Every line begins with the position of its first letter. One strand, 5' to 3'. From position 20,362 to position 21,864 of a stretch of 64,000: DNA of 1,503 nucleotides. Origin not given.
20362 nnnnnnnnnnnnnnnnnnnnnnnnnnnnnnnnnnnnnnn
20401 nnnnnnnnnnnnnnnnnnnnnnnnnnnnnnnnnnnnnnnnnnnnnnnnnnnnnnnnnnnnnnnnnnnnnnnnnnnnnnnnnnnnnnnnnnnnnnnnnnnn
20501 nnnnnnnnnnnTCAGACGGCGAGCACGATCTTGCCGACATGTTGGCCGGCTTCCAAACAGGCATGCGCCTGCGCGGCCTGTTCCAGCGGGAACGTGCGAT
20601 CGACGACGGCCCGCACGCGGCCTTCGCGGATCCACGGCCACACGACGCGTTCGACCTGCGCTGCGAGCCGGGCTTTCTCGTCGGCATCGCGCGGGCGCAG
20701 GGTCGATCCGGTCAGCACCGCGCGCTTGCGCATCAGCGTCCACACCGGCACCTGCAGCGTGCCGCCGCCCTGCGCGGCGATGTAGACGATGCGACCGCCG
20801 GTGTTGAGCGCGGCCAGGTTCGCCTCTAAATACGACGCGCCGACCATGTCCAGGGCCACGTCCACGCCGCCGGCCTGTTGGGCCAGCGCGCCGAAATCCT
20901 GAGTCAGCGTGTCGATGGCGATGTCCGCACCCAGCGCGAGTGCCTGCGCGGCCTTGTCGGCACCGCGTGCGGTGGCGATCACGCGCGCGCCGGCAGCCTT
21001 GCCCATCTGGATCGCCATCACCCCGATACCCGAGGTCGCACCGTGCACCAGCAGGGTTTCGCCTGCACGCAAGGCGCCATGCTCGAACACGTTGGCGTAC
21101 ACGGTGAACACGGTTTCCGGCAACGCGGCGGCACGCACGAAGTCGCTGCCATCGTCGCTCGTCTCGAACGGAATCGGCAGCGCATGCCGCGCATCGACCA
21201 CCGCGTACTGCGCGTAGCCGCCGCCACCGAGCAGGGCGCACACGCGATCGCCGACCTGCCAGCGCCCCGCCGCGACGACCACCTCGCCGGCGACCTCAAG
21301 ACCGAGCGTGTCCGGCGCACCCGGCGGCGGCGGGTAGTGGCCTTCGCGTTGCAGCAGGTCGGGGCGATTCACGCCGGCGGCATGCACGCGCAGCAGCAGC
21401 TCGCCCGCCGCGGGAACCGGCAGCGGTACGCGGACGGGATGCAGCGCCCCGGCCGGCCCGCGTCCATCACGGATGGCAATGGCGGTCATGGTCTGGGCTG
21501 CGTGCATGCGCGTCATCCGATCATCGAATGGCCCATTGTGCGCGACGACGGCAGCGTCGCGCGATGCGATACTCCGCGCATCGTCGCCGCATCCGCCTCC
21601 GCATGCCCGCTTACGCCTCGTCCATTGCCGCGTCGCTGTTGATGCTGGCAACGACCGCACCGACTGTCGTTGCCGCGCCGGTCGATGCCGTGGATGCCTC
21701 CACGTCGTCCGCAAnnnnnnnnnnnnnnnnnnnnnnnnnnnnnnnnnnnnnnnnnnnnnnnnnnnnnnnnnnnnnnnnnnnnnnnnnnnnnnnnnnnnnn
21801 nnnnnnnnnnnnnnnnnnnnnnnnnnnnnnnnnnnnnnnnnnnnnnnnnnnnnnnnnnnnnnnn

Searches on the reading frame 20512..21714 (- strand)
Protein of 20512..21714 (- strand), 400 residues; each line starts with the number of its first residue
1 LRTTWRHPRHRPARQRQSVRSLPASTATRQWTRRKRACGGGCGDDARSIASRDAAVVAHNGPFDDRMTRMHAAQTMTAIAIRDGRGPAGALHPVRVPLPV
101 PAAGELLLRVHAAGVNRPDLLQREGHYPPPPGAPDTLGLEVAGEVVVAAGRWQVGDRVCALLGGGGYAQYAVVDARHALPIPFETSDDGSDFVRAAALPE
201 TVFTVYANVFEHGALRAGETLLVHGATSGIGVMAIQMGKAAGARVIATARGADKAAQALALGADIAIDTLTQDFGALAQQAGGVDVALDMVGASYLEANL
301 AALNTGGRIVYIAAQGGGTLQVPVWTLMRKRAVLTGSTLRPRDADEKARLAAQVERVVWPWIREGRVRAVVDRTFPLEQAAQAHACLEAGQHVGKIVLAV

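Call 110: search_protein_families(library=pfam, proteins=[window:20512-21714:-], max_evalue=0.00001)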
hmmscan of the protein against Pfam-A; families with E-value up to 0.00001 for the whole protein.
window:20512-21714:- (400 aa): 3 families
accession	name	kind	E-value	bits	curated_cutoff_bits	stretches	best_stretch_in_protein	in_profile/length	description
PF13602.12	ADH_zinc_N_2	-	9.4e-27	95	27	1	261-398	1-134/134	Zinc-binding dehydrogenase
PF00107.32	ADH_zinc_N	-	1.8e-22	80.1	31.8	1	229-341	1-116/129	Zinc-binding dehydrogenase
PF08240.17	ADH_N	-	1.1e-15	58.2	23.5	1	103-182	2-103/104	Alcohol dehydrogenase GroES-like domain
